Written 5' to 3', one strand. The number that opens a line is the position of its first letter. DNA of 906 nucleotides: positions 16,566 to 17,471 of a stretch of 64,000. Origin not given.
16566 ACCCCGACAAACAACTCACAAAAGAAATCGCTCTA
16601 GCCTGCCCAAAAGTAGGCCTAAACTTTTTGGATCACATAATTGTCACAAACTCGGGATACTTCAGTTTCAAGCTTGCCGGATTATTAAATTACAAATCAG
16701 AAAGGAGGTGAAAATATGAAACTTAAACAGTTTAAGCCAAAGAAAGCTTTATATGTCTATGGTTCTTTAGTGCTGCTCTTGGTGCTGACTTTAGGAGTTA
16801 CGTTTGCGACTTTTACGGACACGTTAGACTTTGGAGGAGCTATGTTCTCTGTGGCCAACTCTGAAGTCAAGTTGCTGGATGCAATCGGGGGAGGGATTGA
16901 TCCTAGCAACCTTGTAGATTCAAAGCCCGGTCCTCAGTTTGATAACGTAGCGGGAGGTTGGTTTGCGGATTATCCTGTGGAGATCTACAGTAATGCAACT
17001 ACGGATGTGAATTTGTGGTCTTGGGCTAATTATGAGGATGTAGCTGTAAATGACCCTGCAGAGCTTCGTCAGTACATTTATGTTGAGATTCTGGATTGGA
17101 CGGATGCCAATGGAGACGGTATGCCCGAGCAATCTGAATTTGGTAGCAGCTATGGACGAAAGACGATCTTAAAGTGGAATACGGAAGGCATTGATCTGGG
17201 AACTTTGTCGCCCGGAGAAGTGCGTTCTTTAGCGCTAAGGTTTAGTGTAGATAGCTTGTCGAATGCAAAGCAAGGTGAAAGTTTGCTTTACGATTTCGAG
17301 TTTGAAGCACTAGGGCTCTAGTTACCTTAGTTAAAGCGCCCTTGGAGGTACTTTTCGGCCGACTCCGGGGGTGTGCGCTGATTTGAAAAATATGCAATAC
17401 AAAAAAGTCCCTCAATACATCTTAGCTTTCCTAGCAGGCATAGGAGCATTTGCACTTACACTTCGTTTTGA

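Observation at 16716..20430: Co-directional module: SipW-cognate TasA/camelysin-like protein, SipW signal peptidase and a membrane-anchored Hsp100/Clp AAA+ ATPase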

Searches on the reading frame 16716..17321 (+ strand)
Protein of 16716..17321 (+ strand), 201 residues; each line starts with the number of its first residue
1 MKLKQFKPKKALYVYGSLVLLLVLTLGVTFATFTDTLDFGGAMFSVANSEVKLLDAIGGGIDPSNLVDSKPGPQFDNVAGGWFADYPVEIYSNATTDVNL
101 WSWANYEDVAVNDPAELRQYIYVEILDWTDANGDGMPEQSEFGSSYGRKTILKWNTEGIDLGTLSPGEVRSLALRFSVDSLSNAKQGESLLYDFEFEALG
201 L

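Call 3: search_protein_families(library=pfam, proteins=[window:16716-17321:+], max_evalue=0.1)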
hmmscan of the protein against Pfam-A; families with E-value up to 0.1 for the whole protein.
window:16716-17321:+ (201 aa): 0 families

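Call 4: search_protein_families(library=ncbifam, proteins=[window:16716-17321:+], max_evalue=0.1)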
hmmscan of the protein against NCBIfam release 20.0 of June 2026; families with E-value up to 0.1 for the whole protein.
window:16716-17321:+ (201 aa): 1 family
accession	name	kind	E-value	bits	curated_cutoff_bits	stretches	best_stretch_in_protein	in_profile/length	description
TIGR04088.1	cognate_SipW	domain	0.023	14.9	19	1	17-46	3-31/34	SipW-dependent-type signal peptide-containing protein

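Call 5: find_homologous_proteins(query=window:16716-17321:+, max_evalue=0.001)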
Query window:16716-17321:+ (201 aa): 20 proteins with E <= 0.001 among 388 candidates.
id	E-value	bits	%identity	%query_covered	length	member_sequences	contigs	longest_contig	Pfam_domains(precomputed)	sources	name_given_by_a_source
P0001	1.6e-129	447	100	100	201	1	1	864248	-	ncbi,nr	ncbi:hypothetical protein GF360_02095 [candidate division WWE3 bacterium]|nr:hypothetical protein [c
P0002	8.0e-91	321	71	99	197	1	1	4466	-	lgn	-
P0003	6.7e-89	315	73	95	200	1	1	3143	-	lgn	-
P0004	2.4e-82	293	68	97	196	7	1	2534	-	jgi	-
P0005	2.1e-81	290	68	97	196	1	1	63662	-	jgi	-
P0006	2.8e-81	290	67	98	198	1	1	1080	-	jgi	jgi:predicted ribosomally synthesized peptide with SipW-like signal peptide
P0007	8.6e-80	285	65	97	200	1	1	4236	-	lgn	-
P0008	3.8e-79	283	68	100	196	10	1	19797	-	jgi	-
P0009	6.8e-74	266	63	96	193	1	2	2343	-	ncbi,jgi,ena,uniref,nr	ncbi:MAG TPA: hypothetical protein ENN92_00380 [candidate division WWE3 bacterium]|uniref:Uncharacte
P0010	5.1e-73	263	63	96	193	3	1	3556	-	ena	-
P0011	1.8e-72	261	63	96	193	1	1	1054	-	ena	-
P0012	8.3e-71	256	62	96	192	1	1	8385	-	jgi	jgi:hypothetical protein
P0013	2.4e-70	254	60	96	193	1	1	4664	-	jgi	jgi:hypothetical protein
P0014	2.8e-69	251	60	97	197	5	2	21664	-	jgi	-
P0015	2.9e-69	251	62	96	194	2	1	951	-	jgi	jgi:hypothetical protein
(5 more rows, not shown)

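Call 8: find_encoding_contigs(protein=P0005, flank=8000, max_places=3)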
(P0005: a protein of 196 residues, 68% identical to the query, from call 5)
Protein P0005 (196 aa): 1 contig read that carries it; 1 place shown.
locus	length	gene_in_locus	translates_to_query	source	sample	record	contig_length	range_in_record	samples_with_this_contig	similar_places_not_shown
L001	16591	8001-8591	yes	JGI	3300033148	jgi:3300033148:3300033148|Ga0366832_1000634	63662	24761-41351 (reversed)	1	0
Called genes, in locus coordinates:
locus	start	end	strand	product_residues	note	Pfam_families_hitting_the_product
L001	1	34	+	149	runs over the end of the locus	PF00828:Ribosomal_L27A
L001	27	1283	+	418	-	PF00344:SecY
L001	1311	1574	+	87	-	PF02575:YbaB_DNA_bd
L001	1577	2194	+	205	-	PF00406:ADK, PF13207:AAA_17, PF13238:AAA_18 (weak), PF05191:ADK_lid (weak)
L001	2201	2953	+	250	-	PF00557:Peptidase_M24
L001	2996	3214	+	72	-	PF01176:eIF-1a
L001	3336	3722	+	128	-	PF00416:Ribosomal_S13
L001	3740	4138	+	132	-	PF00411:Ribosomal_S11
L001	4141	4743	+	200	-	PF00163:Ribosomal_S4, PF01479:S4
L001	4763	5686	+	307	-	PF01193:RNA_pol_L, PF13656:RNA_pol_L_2 (faint), PF01000:RNA_pol_A_bac, PF03118:RNA_pol_A_CTD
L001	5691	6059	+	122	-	PF01196:Ribosomal_L17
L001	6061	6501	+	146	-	PF00572:Ribosomal_L13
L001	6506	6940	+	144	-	PF00380:Ribosomal_S9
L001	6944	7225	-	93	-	PF12844:HTH_19, PF13560:HTH_31, PF01381:HTH_3, PF22495:HTH_92 (weak)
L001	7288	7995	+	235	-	PF20582:UPF0758_N, PF04002:RadC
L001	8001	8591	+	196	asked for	-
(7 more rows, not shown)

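Call 19: predict_structure(alignment_id=A1)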
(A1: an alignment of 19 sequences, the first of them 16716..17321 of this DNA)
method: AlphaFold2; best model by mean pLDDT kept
length: 201 residues; sequences in the alignment: 19
mean_pLDDT: 82.9   pTM: 0.71
mean pLDDT of the five models: 82.9, 81.2, 80.7, 80.4, 79.5
residues with pLDDT >= 90: 107; 70-90: 57; 50-70: 25; < 50: 12
segments of 3 or more residues with pLDDT < 50: 28-37
pLDDT, mean of each block of 10 residues (from residue 1): 51 66 58 48 89 94 95 78 92 96 85 83 94 92 94 92 96 92 77 88 68
secondary structure, 60 per line:
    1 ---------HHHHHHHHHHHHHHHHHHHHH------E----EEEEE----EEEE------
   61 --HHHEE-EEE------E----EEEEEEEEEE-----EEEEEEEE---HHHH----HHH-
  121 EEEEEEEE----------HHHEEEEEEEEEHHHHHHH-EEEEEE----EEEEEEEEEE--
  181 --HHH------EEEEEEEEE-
elements in order: H10-30 E42-46 E51-54 E69-71 E83-92 E98-105 H109-112 E121-128 E142-150 H151-157 E159-164 E169-178 E192-200

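Call 23: fold_search(model_id=the predicted structure, library=pdb)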
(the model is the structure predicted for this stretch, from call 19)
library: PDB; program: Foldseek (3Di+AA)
matches with E <= 10: 1509; with E <= 0.001: 4
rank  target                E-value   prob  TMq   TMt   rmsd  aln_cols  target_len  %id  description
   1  6r7e                  2.6e-05  1.00  0.30  0.35  10.1       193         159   11  N-terminally reversed variant of FimA E. coli with alanine insertion at position 20 (released 2020-05-06)
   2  5nkt                  4.9e-05  1.00  0.31  0.38   9.9       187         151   12  FimA wt from E. coli (released 2018-05-16)
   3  6r74                  8.1e-05  1.00  0.33  0.39   9.8       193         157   10  N-terminally reversed variant of FimA E. coli (released 2020-05-06)
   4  6erj_A                1.3e-04  1.00  0.34  0.40   9.8       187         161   11  Self-complemented FimA subunit from Salmonella enterica (released 2019-01-30)
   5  6fvi                  1.7e-03  0.96  0.25  0.33  18.2       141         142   11  ASH / PapD-like domain of human CEP192 (PapD-like domain 7) (released 2019-03-20)
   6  1h6e_A                2.2e-03  0.47  0.21  0.19  21.4       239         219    5  MU2 ADAPTIN SUBUNIT (AP50) OF AP2 ADAPTOR (SECOND DOMAIN), COMPLEXED WITH CTLA-4 INTERNALIZATION PEPTIDE TTGVYVKMPPT (released 2001-11-28)
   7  3hrz_B                3.9e-03  0.69  0.21  0.19  18.4       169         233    5  Cobra Venom Factor (CVF) in complex with human factor B (released 2009-07-07)
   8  1o6u_E                5.2e-03  0.98  0.29  0.17   5.9       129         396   15  The Crystal Structure of Human Supernatant Protein Factor (released 2003-10-17)
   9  3l81_A                5.8e-03  0.15  0.16  0.13  20.1       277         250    5  Crystal structure of adaptor protein complex 4 (AP-4) mu4 subunit C-terminal domain, in complex with a sorting peptide (released 2010-06-02)
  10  8w4g                  8.1e-03  0.25  0.20  0.06  17.2       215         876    9  Crystal structure of EndoSz mutant D234M, from Streptococcus equi subsp. Zooepidemicus Sz105 (released 2024-07-03)
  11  7som_J                8.6e-03  0.87  0.24  0.08  14.1       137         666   12  Ciliary C2 central pair apparatus isolated from Chlamydomonas reinhardtii (released 2022-04-13)
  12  6a8p_A                8.6e-03  0.57  0.20  0.07  16.4       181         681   12  Transglutaminase 2 mutant G224V in complex with GTP (released 2018-09-26)
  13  4mdr_A                8.6e-03  0.13  0.15  0.13  20.3       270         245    4  Crystal structure of adaptor protein complex 4 (AP-4) mu4 subunit C-terminal domain D190A mutant, in complex with a so (released 2014-03-12)
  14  3qbt_F                9.1e-03  0.87  0.27  0.38  20.0       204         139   11  Crystal structure of OCRL1 540-678 in complex with Rab8a:GppNHp (released 2011-03-23)
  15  4tlg_B                9.6e-03  0.98  0.29  0.17   5.6       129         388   16  Crystal structure of SEC14-like protein 4 (SEC14L4) (released 2014-07-02)
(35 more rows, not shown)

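Call 26: search_solved_structures(query=A1, max_evalue=10, show_alignments=2)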
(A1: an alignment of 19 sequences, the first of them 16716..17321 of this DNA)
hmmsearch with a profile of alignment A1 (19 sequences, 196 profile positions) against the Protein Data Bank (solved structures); distinct sequences matched with E-value up to 10: 3.
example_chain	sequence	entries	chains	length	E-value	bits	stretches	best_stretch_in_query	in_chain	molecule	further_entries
2lk9_A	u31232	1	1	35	1.2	11.8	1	9-34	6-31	Bone marrow stromal antigen 2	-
2ccm_A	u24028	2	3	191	5.3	9.7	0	119-147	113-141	CALEXCITIN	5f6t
4ndc_A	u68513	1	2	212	6.4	9.4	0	120-147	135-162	Calexcitin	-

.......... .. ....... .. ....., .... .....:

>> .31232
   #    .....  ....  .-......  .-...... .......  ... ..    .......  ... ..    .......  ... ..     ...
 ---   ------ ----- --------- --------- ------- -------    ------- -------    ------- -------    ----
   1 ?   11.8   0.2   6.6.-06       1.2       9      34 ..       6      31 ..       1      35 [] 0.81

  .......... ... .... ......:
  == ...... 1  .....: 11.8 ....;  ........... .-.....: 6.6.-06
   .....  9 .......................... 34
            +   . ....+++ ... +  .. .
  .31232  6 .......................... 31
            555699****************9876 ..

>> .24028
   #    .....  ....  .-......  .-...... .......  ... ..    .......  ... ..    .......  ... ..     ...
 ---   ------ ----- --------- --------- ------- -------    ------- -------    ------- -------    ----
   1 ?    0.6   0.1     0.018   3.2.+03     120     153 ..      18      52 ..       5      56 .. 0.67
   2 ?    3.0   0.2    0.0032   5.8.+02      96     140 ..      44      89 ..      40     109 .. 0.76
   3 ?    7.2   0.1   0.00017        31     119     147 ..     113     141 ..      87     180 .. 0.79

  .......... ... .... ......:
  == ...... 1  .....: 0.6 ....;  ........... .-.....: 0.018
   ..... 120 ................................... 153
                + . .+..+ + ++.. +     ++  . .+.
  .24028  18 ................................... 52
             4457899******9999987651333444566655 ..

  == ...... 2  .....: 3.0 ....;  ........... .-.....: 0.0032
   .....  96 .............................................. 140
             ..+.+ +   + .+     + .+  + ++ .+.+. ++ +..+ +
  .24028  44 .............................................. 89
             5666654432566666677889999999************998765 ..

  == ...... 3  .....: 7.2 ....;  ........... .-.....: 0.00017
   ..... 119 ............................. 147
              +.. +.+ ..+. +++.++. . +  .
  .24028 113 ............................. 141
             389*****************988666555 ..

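Call 62: search_protein_families(library=ncbifam, alignment_id=A1, max_evalue=1)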
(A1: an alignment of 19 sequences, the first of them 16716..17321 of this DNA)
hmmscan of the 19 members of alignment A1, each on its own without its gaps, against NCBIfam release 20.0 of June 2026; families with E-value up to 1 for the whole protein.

A. member 1, window:16716-17321:+ (201 aa): 1 family
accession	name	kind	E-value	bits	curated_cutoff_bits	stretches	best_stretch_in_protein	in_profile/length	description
TIGR04088.1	cognate_SipW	domain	0.023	14.9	19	1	17-46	3-31/34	SipW-dependent-type signal peptide-containing protein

B. families by the number of members that match (of 19 scanned): 8 families
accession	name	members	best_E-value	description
TIGR04088.1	cognate_SipW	17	0.00051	SipW-dependent-type signal peptide-containing protein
TIGR04527.1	mycoplas_twoTM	3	0.11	MG_279/MG_280 family protein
NF045704.1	PepglyActasePatB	2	0.084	peptidoglycan O-acetyltransferase PatB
NF002730.0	PRK02628.1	2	0.13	NAD(+) synthase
NF012200.0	choice_anch_D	1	0.023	choice-of-anchor D domain-containing protein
NF004933.0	PRK06287.1-4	1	0.059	cobalt transport protein CbiN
NF047960.1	TA_Rv0910_toxin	1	0.18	type II toxin-antitoxin system Rv0910 family toxin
NF001961.0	PRK00733.3-6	1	0.34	sodium-translocating pyrophosphatase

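Call 63: search_protein_families(library=pfam, alignment_id=A1, max_evalue=10)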
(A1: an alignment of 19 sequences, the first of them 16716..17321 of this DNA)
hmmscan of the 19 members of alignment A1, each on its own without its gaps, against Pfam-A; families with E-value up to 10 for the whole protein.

A. member 1, window:16716-17321:+ (201 aa): 0 families

B. families by the number of members that match (of 19 scanned): 6 families
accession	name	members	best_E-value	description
PF00932.25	LTD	2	0.0066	Lamin Tail Domain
PF13202.12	EF-hand_5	1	0.028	EF hand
PF11303.13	DUF3105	1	0.11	Protein of unknown function (DUF3105)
PF23899.1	SU10_portal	1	0.14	Phage SU10 portal protein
PF13786.12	DUF4179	1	0.17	Domain of unknown function (DUF4179)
PF20187.3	DUF6550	1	0.33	Family of unknown function (DUF6550)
